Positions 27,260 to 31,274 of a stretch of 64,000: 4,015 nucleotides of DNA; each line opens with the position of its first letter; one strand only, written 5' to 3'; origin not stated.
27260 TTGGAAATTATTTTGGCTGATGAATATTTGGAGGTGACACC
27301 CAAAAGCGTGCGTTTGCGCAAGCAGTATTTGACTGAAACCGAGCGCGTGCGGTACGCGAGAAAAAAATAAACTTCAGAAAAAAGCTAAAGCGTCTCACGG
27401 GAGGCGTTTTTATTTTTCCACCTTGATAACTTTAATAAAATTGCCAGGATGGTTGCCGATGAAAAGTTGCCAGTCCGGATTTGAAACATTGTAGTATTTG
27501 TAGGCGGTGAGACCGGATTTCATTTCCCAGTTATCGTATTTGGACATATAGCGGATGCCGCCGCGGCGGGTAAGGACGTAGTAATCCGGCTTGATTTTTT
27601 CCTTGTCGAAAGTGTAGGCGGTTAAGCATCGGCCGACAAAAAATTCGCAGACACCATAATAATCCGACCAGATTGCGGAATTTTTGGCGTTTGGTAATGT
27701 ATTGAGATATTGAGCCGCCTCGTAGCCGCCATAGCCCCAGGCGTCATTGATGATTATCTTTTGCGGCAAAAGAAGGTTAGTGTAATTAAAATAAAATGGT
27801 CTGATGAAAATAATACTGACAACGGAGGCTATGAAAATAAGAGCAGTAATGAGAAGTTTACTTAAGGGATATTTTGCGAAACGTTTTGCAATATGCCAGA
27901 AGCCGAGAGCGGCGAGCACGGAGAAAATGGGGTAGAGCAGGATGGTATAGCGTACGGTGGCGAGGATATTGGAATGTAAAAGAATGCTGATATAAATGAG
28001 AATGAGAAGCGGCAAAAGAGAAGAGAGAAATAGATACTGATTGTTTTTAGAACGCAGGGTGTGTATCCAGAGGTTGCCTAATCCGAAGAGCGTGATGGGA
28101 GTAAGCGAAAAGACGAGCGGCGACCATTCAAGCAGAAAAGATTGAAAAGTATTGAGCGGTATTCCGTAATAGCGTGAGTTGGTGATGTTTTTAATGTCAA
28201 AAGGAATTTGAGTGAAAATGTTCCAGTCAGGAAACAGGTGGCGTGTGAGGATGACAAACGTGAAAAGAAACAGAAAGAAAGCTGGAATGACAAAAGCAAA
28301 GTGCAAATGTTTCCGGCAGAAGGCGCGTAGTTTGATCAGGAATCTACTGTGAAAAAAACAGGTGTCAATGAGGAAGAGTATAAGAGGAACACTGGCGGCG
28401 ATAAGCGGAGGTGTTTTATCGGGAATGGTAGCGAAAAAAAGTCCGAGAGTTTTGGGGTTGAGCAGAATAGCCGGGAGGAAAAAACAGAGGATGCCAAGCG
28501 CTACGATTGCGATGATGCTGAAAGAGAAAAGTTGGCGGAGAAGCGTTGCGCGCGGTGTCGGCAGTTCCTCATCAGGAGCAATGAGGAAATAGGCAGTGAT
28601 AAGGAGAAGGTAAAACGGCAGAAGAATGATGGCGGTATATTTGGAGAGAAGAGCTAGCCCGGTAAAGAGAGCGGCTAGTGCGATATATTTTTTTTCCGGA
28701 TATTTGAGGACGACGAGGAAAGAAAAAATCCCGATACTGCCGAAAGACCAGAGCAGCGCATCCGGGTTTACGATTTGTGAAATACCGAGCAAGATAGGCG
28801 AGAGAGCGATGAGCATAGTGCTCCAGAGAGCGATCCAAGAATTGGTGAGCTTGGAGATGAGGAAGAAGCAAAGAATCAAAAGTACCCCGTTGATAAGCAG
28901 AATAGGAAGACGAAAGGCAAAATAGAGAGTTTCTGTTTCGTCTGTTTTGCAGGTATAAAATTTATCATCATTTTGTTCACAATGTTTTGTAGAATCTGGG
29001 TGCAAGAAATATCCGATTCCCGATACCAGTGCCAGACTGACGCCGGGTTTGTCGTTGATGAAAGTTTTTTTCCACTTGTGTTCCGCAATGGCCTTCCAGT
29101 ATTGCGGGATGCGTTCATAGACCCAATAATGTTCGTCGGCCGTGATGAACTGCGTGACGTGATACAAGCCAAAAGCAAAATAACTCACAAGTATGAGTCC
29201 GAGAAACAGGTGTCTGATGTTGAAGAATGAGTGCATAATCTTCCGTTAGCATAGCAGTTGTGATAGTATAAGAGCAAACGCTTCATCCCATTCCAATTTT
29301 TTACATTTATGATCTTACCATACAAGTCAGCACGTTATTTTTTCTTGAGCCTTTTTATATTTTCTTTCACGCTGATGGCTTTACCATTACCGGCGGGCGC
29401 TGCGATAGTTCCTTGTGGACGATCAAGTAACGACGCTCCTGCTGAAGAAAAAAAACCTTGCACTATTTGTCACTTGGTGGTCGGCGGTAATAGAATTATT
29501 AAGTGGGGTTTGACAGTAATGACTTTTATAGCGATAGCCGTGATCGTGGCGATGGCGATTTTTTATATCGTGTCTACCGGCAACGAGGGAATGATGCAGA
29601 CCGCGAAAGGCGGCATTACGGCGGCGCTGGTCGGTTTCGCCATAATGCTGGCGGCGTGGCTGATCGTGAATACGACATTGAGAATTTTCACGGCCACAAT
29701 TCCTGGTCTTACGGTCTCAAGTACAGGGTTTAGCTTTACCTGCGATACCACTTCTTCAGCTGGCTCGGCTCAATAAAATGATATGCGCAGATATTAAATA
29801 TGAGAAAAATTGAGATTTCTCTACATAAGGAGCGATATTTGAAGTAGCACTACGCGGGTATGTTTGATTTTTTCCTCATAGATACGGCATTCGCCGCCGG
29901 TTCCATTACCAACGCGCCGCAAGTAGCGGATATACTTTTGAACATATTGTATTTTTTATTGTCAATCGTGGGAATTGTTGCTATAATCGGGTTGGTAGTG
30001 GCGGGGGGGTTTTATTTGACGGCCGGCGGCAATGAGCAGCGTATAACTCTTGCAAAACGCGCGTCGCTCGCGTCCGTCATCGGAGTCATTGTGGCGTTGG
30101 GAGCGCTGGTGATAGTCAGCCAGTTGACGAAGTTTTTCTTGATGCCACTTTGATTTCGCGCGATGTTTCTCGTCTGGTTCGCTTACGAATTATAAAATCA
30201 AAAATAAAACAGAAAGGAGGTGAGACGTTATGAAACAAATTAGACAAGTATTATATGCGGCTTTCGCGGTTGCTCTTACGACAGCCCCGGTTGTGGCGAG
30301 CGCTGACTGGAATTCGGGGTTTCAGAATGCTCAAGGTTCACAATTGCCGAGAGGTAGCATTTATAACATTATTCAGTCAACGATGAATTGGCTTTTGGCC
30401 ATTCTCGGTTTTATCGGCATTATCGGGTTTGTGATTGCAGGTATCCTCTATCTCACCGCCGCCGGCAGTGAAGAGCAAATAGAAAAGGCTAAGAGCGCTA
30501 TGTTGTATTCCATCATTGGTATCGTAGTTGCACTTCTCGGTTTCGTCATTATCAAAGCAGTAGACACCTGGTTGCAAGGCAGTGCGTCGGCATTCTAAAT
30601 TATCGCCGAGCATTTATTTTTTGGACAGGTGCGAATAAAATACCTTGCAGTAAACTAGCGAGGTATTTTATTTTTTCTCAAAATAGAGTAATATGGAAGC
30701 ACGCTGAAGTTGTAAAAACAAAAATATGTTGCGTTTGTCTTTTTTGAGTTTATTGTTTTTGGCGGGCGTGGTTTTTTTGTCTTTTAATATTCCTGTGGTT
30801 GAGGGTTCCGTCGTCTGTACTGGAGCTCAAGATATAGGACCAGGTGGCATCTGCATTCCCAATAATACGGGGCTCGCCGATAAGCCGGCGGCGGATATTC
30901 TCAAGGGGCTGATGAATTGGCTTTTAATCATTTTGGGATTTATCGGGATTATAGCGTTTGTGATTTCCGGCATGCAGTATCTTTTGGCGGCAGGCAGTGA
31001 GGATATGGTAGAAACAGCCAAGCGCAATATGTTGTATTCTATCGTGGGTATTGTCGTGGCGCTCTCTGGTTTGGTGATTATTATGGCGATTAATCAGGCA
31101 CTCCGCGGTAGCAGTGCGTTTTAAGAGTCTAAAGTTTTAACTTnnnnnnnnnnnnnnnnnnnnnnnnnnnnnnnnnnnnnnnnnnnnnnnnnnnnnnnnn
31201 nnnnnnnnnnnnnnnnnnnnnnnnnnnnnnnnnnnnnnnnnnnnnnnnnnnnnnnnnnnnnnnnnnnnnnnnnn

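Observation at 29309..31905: Tandem array of five TrbC/VirB2-like pilin paralogs, the last with an internally duplicated pilin domain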

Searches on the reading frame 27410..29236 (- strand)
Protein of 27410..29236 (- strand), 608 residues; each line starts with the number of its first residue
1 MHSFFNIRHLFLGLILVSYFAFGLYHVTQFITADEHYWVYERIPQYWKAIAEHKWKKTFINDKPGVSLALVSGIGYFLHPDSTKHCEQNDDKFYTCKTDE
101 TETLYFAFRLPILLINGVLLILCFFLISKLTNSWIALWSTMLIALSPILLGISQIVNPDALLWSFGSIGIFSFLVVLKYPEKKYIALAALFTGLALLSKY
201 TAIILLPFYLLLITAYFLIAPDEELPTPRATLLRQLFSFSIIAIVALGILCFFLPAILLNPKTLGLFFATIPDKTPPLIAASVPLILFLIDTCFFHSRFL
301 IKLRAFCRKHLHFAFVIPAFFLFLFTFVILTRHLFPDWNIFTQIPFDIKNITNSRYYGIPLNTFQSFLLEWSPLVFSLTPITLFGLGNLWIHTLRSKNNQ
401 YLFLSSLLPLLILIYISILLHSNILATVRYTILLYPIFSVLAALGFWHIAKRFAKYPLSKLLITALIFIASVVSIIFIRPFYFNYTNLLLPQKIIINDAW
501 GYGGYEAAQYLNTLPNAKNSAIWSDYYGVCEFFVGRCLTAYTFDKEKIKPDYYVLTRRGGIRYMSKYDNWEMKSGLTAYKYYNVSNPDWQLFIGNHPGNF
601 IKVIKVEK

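Call 3: search_protein_families(library=pfam, proteins=[window:27410-29236:-], max_evalue=1)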
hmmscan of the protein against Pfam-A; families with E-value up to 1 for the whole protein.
window:27410-29236:- (608 aa): 3 families
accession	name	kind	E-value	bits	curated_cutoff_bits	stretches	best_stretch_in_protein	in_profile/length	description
PF13231.12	PMT_2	-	1.5e-10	41.9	26.1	1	106-221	22-133/160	Dolichyl-phosphate-mannose-protein mannosyltransferase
PF02366.24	PMT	-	3.8e-09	36.9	22.7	1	103-244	80-230/245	Dolichyl-phosphate-mannose-protein mannosyltransferase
PF02297.22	COX6B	-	0.17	12.5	26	1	81-102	7-28/66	Cytochrome oxidase c subunit VIb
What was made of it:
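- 27410..29236 (-): PMT/PMT_2-family (GT-C, GT39-like) membrane glycosyltransferase, divergent from the array. Probably not a dedicated partner. PF13231 41.9 bits and PF02366 36.9 bits (call 3).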

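Call 4: search_protein_families(library=ncbifam, proteins=[window:27410-29236:-], max_evalue=1)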
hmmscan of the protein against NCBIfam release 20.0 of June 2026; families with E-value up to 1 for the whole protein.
window:27410-29236:- (608 aa): 2 families
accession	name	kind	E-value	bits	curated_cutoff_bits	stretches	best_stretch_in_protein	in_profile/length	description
TIGR03663.1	TIGR03663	subfamily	3.2e-05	23.1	126.25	1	108-264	73-233/435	flippase activity-associated protein Agl23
NF033634.1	SLATT_1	domain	0.049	13.6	41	1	89-157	8-76/132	SLATT domain-containing protein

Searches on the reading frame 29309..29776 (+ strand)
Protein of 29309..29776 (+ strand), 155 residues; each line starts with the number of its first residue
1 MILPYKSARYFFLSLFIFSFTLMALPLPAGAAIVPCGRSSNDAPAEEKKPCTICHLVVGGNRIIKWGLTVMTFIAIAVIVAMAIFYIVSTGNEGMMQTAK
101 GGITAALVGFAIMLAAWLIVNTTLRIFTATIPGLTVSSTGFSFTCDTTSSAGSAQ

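Call 3: search_protein_families(library=pfam, proteins=[window:29309-29776:+], max_evalue=1)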
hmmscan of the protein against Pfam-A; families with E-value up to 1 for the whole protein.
window:29309-29776:+ (155 aa): 3 families
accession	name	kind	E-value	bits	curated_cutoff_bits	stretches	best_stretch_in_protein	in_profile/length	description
PF18895.5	T4SS_pilin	-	4.3e-05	24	26.6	1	72-121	21-69/71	Type IV secretion system pilin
PF15145.11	DUF4577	-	0.23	11.9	27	1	39-93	38-91/128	Domain of unknown function (DUF4577)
PF06781.17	CrgA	-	0.28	11.8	24.8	1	65-119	33-84/89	Cell division protein CrgA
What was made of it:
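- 29309..29776 (+): P1, type-1 pilin (155 aa). It has a Sec-type signal peptide (...PAGA|AIVPCG) and then a single pilin hairpin. Conserved extracellular cysteines: VPCG, CxxCH just before helix 1, and F-x-F-x-C-D after helix 2. PF18895 scores 24.0 bits, below the 26.6 cut-off (call 3).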

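Call 4: search_protein_families(library=ncbifam, proteins=[window:29309-29776:+], max_evalue=1)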
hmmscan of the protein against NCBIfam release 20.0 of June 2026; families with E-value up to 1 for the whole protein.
window:29309-29776:+ (155 aa): 2 families
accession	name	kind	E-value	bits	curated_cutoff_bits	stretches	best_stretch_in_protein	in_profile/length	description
NF045849.1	ICE_MMCAP2_0565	equivalog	0.046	13.4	40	1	62-122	15-75/80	Mbov_0395 family pilin-like conjugal transfer protein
NF041635.1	STM3941_fam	subfamily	0.66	9.9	40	0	65-142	2-71/157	STM3941 family protein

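Call 61: find_homologous_proteins(query=window:29309-29776:+)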
Query window:29309-29776:+ (155 aa): 65 proteins with E <= 0.001 among 282 candidates.
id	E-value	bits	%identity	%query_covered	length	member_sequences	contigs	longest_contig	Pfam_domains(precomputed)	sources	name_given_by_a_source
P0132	3.4e-78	279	100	86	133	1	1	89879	-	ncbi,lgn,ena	-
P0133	7.4e-67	242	87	86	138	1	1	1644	-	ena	-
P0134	1.7e-62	228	70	95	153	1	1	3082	PF18895.6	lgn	-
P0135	7.1e-62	226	70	95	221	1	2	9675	PF18895.6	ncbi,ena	-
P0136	7.6e-62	226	69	99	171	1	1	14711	PF18895.6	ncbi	ncbi:MAG: pilin [Candidatus Moraniibacteriota bacterium]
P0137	1.7e-56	208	70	90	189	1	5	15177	PF18895.6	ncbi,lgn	-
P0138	3.0e-55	204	68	85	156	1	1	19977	-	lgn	-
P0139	5.6e-53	197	68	92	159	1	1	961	PF18895.6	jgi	jgi:hypothetical protein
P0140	3.4e-52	194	70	83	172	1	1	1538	PF18895.6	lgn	-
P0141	5.2e-51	190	64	82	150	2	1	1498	-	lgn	-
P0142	2.2e-50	188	65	92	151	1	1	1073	-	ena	-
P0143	6.3e-50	187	61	97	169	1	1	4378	-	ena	-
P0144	3.5e-49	184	64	81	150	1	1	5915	-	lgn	-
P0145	3.1e-48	181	63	86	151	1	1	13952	PF18895.6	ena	-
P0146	3.3e-48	181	61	85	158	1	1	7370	PF18895.6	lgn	-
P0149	1.9e-46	176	66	76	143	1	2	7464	PF18895.6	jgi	-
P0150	2.0e-46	176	59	94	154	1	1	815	PF18895.6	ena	-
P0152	6.7e-45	171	62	83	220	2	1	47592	PF18895.6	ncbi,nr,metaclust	ncbi:MAG: hypothetical protein A2878_03350 [Candidatus Moranbacteria bacterium RIFCSPHIGHO2_01_FULL_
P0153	3.3e-44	168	62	84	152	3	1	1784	PF18895.6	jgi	-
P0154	1.1e-43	167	61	92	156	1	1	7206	PF18895.6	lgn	-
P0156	8.4e-42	161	100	55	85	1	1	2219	PF18895.6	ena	-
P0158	1.4e-40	157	58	92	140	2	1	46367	PF18895.6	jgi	jgi:hypothetical protein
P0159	2.8e-40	156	54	86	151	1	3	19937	PF18895.6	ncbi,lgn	-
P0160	2.5e-39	152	54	92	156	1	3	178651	PF18895.6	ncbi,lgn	ncbi:MAG: pilin [Minisyncoccota bacterium]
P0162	1.7e-38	150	51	92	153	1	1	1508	PF18895.6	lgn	-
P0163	2.2e-38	149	55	94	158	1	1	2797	PF18895.6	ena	-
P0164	4.0e-38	149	51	92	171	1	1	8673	PF18895.6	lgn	-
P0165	4.4e-38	148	53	97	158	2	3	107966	PF18895.6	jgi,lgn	-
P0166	4.6e-38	148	58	79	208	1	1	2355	PF18895.6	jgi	-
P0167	6.6e-38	148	53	94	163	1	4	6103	PF18895.6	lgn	-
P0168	7.7e-38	148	50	94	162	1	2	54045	PF18895.6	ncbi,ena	-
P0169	7.7e-38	148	53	92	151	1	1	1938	PF18895.6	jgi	jgi:hypothetical protein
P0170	8.0e-38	148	49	97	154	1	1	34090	PF18895.6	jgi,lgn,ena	-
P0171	9.0e-38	147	49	94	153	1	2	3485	PF18895.6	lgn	-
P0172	2.0e-37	146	56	78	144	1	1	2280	PF18895.6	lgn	-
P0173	3.1e-37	146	53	92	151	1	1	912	PF18895.6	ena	-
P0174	4.7e-37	145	55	81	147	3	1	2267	PF18895.6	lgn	-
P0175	8.0e-37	144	57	77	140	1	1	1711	PF18895.6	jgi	jgi:hypothetical protein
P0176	1.5e-36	143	59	76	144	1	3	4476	PF18895.6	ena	-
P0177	2.0e-36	143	52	92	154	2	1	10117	PF18895.6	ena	-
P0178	2.4e-36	143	56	92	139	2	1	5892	PF18895.6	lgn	-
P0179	3.2e-36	142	51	88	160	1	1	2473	PF18895.6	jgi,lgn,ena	-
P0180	9.9e-36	141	53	89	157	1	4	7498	PF18895.6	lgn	-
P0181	2.6e-35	139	55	92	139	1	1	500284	PF18895.6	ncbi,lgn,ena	-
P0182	2.2e-34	136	51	94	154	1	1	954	PF18895.6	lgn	-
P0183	2.3e-32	130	48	88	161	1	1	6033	PF18895.6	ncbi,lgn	-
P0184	1.8e-30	124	54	90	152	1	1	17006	PF18895.6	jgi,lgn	-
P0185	3.8e-28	116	42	83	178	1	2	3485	PF18895.6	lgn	-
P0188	2.2e-25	107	68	55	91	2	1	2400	PF18895.6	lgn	-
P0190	6.1e-18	83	62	52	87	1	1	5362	PF18895.6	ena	-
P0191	1.5e-17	82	46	73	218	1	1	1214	PF18895.6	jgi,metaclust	metaclust:\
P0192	4.5e-16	77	56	50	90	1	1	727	PF18895.6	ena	-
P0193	1.1e-8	53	38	70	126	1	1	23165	PF18895.6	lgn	-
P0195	8.0e-8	50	32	83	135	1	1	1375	PF18895.6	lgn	-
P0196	6.7e-5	41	29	78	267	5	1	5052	PF18895.6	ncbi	-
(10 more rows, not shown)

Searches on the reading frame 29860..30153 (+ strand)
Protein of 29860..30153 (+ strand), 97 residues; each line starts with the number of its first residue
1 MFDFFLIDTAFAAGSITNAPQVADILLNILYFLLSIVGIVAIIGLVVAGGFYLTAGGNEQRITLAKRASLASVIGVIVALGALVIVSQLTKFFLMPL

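Call 3: search_protein_families(library=pfam, proteins=[window:29860-30153:+], max_evalue=1)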
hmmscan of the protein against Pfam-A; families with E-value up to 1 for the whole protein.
window:29860-30153:+ (97 aa): 4 families
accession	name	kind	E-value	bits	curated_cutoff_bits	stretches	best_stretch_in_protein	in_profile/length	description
PF18895.5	T4SS_pilin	-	2.1e-09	37.8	26.6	1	22-87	5-69/71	Type IV secretion system pilin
PF06197.19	DUF998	-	0.0054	16.8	30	1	31-82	132-183/184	Protein of unknown function (DUF998)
PF11309.13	DUF3112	-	0.15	12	23.3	1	25-87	11-70/217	Protein of unknown function (DUF3112)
PF04148.18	Erv26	-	0.42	10.9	22.2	1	26-90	3-66/202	Transmembrane adaptor Erv26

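Call 4: search_protein_families(library=ncbifam, proteins=[window:29860-30153:+], max_evalue=1)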
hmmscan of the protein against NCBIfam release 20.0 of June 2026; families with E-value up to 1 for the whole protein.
window:29860-30153:+ (97 aa): 3 families
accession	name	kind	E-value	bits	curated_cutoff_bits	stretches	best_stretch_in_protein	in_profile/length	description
NF045849.1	ICE_MMCAP2_0565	equivalog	0.00018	21.1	40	1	28-91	12-78/80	Mbov_0395 family pilin-like conjugal transfer protein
NF033740.0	MarP_fam_protase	equivalog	0.17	10.9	250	1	16-94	39-117/390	MarP family serine protease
NF041559.1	BTH_I2691_fam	subfamily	0.33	9.4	150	1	6-85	744-812/858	T6SS effector BTH_I2691 family protein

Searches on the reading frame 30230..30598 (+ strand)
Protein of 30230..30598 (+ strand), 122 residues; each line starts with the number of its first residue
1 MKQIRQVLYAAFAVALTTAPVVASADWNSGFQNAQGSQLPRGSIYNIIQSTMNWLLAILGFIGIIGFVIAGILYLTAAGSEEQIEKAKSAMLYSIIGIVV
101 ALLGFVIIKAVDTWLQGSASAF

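Call 3: search_protein_families(library=pfam, proteins=[window:30230-30598:+], max_evalue=1)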
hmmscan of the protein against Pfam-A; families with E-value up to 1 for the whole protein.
window:30230-30598:+ (122 aa): 9 families
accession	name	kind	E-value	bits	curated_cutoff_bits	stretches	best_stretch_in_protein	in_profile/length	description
PF18895.5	T4SS_pilin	-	4.4e-11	43.1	26.6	1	43-108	4-68/71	Type IV secretion system pilin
PF02322.20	Cyt_bd_oxida_II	-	0.0021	17.9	35.6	1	22-108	130-208/302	Cytochrome bd terminal oxidase subunit II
PF04893.22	Yip1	-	0.02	15.2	28.6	1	7-116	21-123/173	Yip1 domain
PF20394.4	DUF6688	-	0.028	14.5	26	1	19-70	58-101/248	DUF6688 N-terminal domain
PF07331.16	TctB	-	0.1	13.2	29.1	1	33-106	57-129/137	Tripartite tricarboxylate transporter TctB family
PF20990.2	DUF2207_C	-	0.15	12.2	33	1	46-108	132-185/247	Predicted membrane protein (DUF2207) C-terminal domain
PF06979.18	TMEM70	-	0.2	12.1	22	1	32-93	45-92/157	TMEM70/TMEM186/TMEM223 protein family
PF23600.1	DUF7139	-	0.37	10.8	30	1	59-108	26-78/150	Domain of unknown function (DUF7139)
PF24838.2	8xMP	-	0.48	10.7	30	1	59-114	24-76/136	Octameric membrane protein family (8xMP)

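Call 4: search_protein_families(library=ncbifam, proteins=[window:30230-30598:+], max_evalue=1)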
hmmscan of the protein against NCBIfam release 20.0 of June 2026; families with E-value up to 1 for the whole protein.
window:30230-30598:+ (122 aa): 9 families
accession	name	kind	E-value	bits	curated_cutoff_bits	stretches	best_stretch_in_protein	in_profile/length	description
NF045849.1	ICE_MMCAP2_0565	equivalog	4.7e-10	39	40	1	44-111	9-76/80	Mbov_0395 family pilin-like conjugal transfer protein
NF033218.1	anchor_AmaP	equivalog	0.0055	16.5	55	1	1-74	1-71/166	alkaline shock response membrane anchor protein AmaP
NF002669.0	PRK02391.1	equivalog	0.024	13.8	341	1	55-112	152-211/298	zinc metalloprotease HtpX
TIGR04402.2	mob_CxxC_CxxC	subfamily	0.032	14.5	70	1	43-113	16-85/180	mobilome CxxCx(11)CxxC protein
NF041560.1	T6SS_Burk_ExIF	subfamily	0.041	13.6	90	1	44-107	121-182/234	putative type VI secretion system effector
NF047623.1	Stavidin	equivalog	0.057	13.3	300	1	4-52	1-53/183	streptavidin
NF046000.1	MAG1210_fam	subfamily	0.34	9.5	275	1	55-110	64-119/550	MAG1210 family protein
NF041559.1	BTH_I2691_fam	subfamily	0.34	9.4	150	1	47-110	724-786/858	T6SS effector BTH_I2691 family protein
TIGR03943.1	TIGR03943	equivalog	0.56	9.6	88.8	1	42-108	3-73/221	TIGR03943 family putative permease subunit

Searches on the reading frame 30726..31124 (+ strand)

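Call 3: search_protein_families(library=pfam, proteins=[window:30726-31124:+], max_evalue=1)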
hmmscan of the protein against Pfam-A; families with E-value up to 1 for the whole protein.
window:30726-31124:+ (132 aa): 4 families
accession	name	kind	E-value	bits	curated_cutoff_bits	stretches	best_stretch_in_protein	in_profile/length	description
PF18895.5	T4SS_pilin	-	2.7e-09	37.4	26.6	1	55-119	5-68/71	Type IV secretion system pilin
PF02322.20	Cyt_bd_oxida_II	-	0.0048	16.7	35.6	1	19-120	121-209/302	Cytochrome bd terminal oxidase subunit II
PF04956.18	TrbC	-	0.02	15.5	27.9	1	52-115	34-91/98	TrbC/VIRB2 pilin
PF04148.18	Erv26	-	0.24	11.7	22.2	1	62-119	6-62/202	Transmembrane adaptor Erv26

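Call 4: search_protein_families(library=ncbifam, proteins=[window:30726-31124:+], max_evalue=1)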
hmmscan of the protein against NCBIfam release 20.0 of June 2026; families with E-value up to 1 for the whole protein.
window:30726-31124:+ (132 aa): 2 families
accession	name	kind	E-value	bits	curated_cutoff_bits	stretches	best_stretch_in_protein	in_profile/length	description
NF045849.1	ICE_MMCAP2_0565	equivalog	7.9e-07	28.7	40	1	57-123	11-77/80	Mbov_0395 family pilin-like conjugal transfer protein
NF006906.0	PRK09400.1-1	equivalog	0.076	12.5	95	1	50-81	23-54/62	preprotein translocase subunit SecE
